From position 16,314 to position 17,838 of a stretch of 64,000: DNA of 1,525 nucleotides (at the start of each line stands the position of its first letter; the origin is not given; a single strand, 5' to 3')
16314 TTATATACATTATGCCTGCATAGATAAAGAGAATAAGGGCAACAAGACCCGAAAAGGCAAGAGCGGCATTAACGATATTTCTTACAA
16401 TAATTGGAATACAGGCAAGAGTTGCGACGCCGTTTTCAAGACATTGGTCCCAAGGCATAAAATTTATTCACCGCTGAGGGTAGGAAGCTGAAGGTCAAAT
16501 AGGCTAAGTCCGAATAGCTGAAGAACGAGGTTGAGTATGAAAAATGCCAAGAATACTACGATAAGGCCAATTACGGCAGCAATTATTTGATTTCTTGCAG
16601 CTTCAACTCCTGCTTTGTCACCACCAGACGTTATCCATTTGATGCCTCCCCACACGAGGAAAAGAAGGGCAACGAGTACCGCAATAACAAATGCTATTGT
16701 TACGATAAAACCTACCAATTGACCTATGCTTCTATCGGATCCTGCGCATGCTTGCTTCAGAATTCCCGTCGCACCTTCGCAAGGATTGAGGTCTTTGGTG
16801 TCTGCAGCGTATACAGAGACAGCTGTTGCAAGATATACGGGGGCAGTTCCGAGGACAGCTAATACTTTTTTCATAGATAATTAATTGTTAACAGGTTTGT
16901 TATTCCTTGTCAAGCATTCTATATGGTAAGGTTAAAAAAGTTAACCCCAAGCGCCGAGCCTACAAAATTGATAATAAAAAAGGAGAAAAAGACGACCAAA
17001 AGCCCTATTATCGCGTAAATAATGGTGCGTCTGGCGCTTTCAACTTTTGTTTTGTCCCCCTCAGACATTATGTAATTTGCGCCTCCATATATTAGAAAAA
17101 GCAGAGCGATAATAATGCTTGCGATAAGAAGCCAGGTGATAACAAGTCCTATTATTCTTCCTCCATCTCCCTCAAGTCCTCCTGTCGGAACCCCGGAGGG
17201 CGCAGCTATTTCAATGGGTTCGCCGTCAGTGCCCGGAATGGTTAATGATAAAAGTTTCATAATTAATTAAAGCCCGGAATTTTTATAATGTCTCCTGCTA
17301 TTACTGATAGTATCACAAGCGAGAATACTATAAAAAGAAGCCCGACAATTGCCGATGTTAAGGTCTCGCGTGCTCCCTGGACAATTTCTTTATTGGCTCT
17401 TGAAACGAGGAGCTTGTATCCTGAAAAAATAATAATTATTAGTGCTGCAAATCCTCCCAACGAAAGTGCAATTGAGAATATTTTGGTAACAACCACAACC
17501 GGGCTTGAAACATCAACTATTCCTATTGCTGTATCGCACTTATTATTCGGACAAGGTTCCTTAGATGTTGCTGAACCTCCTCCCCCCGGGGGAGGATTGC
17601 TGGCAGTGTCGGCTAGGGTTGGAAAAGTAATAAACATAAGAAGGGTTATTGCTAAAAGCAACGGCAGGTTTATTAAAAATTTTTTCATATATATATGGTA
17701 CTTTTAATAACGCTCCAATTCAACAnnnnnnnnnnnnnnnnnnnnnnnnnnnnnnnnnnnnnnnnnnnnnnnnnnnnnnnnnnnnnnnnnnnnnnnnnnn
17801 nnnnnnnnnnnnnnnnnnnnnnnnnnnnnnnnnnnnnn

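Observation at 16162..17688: Four tandem, divergent VirB2/TrbC-like pilin paralogs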

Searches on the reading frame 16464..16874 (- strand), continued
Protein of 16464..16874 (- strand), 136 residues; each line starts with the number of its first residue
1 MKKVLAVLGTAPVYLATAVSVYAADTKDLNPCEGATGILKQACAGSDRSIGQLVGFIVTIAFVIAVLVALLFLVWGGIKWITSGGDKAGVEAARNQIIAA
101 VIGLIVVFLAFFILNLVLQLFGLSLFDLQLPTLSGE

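Call 38: search_solved_structures(query=A3, max_evalue=10, show_alignments=3)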
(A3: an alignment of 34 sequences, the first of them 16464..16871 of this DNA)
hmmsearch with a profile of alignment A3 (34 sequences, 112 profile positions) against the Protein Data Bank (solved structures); distinct sequences matched with E-value up to 10: 2.
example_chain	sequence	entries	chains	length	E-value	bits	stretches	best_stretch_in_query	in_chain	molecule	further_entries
7zm5_A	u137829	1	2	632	0.017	18.3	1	23-69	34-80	Attachment glycoprotein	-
7unj_A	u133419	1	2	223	0.07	16.3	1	41-79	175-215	SP1-ZnPPaM designed chlorophyll dimer protein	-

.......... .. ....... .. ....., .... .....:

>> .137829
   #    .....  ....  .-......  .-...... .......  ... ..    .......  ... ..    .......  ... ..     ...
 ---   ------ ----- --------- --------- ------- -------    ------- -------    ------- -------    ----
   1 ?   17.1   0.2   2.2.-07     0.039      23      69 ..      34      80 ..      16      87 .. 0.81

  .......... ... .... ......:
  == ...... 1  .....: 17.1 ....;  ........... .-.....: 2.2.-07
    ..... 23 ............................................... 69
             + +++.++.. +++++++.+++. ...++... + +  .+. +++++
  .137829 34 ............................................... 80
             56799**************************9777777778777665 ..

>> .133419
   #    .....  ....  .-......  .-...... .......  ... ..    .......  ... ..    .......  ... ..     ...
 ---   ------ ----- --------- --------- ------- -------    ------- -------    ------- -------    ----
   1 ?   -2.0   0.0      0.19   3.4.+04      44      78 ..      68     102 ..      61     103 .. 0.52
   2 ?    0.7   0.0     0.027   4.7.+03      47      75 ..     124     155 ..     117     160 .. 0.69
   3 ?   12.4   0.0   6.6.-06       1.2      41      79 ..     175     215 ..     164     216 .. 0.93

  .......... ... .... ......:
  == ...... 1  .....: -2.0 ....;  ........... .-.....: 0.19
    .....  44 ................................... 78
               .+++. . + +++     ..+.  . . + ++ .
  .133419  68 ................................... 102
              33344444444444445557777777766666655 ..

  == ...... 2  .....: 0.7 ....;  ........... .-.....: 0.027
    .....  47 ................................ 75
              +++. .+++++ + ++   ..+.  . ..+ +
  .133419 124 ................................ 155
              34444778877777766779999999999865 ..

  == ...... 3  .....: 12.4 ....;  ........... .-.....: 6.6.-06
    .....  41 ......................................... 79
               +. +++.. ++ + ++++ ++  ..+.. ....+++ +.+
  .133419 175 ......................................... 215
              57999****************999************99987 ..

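Call 39: search_protein_families(library=pfam, alignment_id=A3, max_evalue=0.01)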
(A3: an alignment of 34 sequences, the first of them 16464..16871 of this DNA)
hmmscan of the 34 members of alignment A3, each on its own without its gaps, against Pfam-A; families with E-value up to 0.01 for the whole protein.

A. member 1, window:16464-16871:- (135 aa): 1 family
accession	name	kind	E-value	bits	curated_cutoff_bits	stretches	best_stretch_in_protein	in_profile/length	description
PF18895.5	T4SS_pilin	-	7.1e-12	45.7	26.6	1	46-116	2-71/71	Type IV secretion system pilin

B. families by the number of members that match (of 34 scanned): 17 families
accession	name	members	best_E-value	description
PF18895.5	T4SS_pilin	33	1.1e-12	Type IV secretion system pilin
PF04956.18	TrbC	3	2e-05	TrbC/VIRB2 pilin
PF01554.23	MatE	1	0.00051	MatE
PF01578.25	Cytochrom_C_asm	1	0.002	Cytochrome C assembly protein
PF05987.18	DUF898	1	0.002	Bacterial protein of unknown function (DUF898)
PF03994.20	DUF350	1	0.0023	Domain of Unknown Function (DUF350)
PF10192.15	GPR180-TMEM145_TM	1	0.0039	GPR180/TMEM145, transmembrane domain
PF02322.20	Cyt_bd_oxida_II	1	0.0043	Cytochrome bd terminal oxidase subunit II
PF10110.14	GPDPase_memb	1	0.0045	Membrane domain of glycerophosphoryl diester phosphodiesterase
PF00902.23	TatC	1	0.0059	Sec-independent protein translocase protein (TatC)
PF01036.24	Bac_rhodopsin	1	0.0073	Bacteriorhodopsin-like protein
PF00001.26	7tm_1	1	0.0077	7 transmembrane receptor (rhodopsin family)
PF10999.13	DUF2839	1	0.0078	Protein of unknown function (DUF2839)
PF02674.22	Colicin_V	1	0.0089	Colicin V production protein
PF15183.11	MRAP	1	0.0093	Melanocortin-2 receptor accessory protein family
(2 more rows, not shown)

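Call 57: find_encoding_contigs(protein=P0001, flank=2000, max_places=4)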
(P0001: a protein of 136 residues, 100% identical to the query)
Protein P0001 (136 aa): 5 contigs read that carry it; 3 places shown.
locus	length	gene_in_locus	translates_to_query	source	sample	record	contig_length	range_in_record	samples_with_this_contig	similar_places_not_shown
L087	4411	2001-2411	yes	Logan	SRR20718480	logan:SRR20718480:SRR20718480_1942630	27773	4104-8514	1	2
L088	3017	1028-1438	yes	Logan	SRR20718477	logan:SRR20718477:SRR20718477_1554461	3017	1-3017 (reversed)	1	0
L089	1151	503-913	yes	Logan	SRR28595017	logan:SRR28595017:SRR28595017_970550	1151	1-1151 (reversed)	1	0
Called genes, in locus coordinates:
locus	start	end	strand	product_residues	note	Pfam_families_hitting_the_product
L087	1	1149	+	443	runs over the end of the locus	PF00486:Trans_reg_C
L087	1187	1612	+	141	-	PF18895:T4SS_pilin (weak)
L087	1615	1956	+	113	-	PF18895:T4SS_pilin (weak)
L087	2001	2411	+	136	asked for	PF18895:T4SS_pilin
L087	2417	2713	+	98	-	PF18895:T4SS_pilin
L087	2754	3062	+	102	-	-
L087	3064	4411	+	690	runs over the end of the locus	-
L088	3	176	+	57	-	?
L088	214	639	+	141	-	PF18895:T4SS_pilin (weak)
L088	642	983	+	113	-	PF18895:T4SS_pilin (weak)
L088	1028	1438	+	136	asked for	PF18895:T4SS_pilin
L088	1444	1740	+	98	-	PF18895:T4SS_pilin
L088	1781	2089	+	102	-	-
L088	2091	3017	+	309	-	?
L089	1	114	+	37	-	?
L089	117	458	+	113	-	PF18895:T4SS_pilin (weak)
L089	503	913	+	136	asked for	PF18895:T4SS_pilin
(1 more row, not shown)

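Call 60: search_solved_structures(query=A5, max_evalue=1)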
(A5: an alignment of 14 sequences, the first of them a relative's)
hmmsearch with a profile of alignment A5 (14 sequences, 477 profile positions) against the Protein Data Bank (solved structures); distinct sequences matched with E-value up to 1: 1.
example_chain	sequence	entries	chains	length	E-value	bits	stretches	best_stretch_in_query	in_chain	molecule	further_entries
1qu6_A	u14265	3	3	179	0.048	16.1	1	223-326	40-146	PROTEIN KINASE PKR | Interferon-induced, double-stranded RNA-activated protein kinase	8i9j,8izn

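Call 61: search_protein_families(library=ncbifam, proteins=[window:16464-16874:-], max_evalue=0.01)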
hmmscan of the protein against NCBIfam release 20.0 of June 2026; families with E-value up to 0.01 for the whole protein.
window:16464-16874:- (136 aa): 1 family
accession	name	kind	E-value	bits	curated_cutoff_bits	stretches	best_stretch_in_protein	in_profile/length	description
NF045849.1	ICE_MMCAP2_0565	equivalog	1.8e-05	24.3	40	1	49-119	8-78/80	Mbov_0395 family pilin-like conjugal transfer protein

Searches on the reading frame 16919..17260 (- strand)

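Call 3: search_protein_families(library=pfam, proteins=[window:16919-17260:-], max_evalue=1)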
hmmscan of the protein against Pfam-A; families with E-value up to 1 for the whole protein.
window:16919-17260:- (113 aa): 5 families
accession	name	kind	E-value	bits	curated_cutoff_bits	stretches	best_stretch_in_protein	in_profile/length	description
PF18895.5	T4SS_pilin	-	9.7e-07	29.2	26.6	1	36-100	8-71/71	Type IV secretion system pilin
PF01578.25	Cytochrom_C_asm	-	0.036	14.1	29.9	1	53-102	163-209/212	Cytochrome C assembly protein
PF04306.18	DUF456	-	0.037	14.7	29.4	1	46-105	30-86/139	Protein of unknown function (DUF456)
PF24003.1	DUF7319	-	0.27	11.1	27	1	17-103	102-171/205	Domain of unknown function (DUF7319)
PF10999.13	DUF2839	-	0.78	10.6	22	1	79-105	39-65/67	Protein of unknown function (DUF2839)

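Call 61: search_protein_families(library=ncbifam, proteins=[window:16919-17260:-], max_evalue=0.01)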
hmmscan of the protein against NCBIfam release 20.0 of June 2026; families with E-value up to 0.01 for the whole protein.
window:16919-17260:- (113 aa): 3 families
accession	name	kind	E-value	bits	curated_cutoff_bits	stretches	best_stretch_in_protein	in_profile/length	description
NF045849.1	ICE_MMCAP2_0565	equivalog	3e-06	26.8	40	1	35-100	11-76/80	Mbov_0395 family pilin-like conjugal transfer protein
NF012186.0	tet_MFS_D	exception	0.0032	16.5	775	1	23-102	145-223/394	tetracycline efflux MFS transporter Tet(D)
NF046050.1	CPBP_fam_MroQ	equivalog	0.0061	16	270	1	39-101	45-103/243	intramembrane glutamic endopeptidase MroQ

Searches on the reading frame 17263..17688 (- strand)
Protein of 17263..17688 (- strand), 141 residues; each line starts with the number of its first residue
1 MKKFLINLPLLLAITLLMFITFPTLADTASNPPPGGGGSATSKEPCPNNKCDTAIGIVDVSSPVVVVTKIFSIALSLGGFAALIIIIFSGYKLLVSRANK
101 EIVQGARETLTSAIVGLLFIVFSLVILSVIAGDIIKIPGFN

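Call 3: search_protein_families(library=pfam, proteins=[window:17263-17688:-], max_evalue=1)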
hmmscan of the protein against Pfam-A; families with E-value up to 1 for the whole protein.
window:17263-17688:- (141 aa): 4 families
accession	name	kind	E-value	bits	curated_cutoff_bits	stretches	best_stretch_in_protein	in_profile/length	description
PF18895.5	T4SS_pilin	-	1.8e-05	25.1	26.6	1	61-130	3-71/71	Type IV secretion system pilin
PF01554.23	MatE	-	0.00052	20.2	24.9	1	55-132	60-137/161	MatE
PF04956.18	TrbC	-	0.14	12.9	27.9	0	72-123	46-91/98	TrbC/VIRB2 pilin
PF02656.20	DUF202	-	0.35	11.8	23.4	1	73-129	16-57/68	Domain of unknown function (DUF202)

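Call 58: find_homologous_proteins(query=window:17263-17685:-, max_evalue=0.001)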
Query window:17263-17685:- (140 aa): 23 proteins with E <= 0.001 among 166 candidates.
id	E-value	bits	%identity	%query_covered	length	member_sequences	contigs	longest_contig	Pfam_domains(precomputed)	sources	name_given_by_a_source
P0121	2.1e-79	282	100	100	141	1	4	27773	PF18895.6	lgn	-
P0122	4.3e-69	249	98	85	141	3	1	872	PF18895.6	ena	-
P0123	5.8e-50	187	69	94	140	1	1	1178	PF18895.6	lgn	-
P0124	2.4e-46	175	70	94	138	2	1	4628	PF18895.6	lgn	-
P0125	7.1e-40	154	62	94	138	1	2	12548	PF18895.6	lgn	-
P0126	1.4e-38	150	73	71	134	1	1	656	PF18895.6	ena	-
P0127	3.6e-35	139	66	74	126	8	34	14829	PF18895.6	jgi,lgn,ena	jgi:hypothetical protein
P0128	7.3e-28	115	64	69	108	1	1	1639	PF18895.6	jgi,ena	-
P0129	1.7e-24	104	58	75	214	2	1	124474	PF18895.6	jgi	jgi:hypothetical protein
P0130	4.5e-23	100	60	66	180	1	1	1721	PF18895.6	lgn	-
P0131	5.8e-23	100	58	65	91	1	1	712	PF18895.6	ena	-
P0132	1.2e-22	99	57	68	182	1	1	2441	PF18895.6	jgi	jgi:hypothetical protein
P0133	2.1e-21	94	56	66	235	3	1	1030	PF18895.6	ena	-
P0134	2.6e-21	94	57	66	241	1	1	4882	PF18895.6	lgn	-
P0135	1.3e-20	92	50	70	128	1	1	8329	PF18895.6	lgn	-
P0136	1.7e-20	92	53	68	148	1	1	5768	PF18895.6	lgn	-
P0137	4.9e-20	90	47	71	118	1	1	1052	PF18895.6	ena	-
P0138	6.3e-17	80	38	99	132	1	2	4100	PF18895.6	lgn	-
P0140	2.3e-16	78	46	80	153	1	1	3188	PF18895.6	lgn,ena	-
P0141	9.0e-16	76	51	67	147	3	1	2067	PF18895.6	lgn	-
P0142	2.4e-12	65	57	49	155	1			PF18895.6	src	-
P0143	1.6e-10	59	35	86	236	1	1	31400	PF18895.6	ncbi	-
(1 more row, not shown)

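Call 61: search_protein_families(library=ncbifam, proteins=[window:17263-17688:-], max_evalue=0.01)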
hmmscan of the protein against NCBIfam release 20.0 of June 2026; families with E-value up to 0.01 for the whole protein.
window:17263-17688:- (141 aa): 1 family
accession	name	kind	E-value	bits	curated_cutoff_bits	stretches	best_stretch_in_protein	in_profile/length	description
NF045849.1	ICE_MMCAP2_0565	equivalog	0.00038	20.1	40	1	66-134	12-80/80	Mbov_0395 family pilin-like conjugal transfer protein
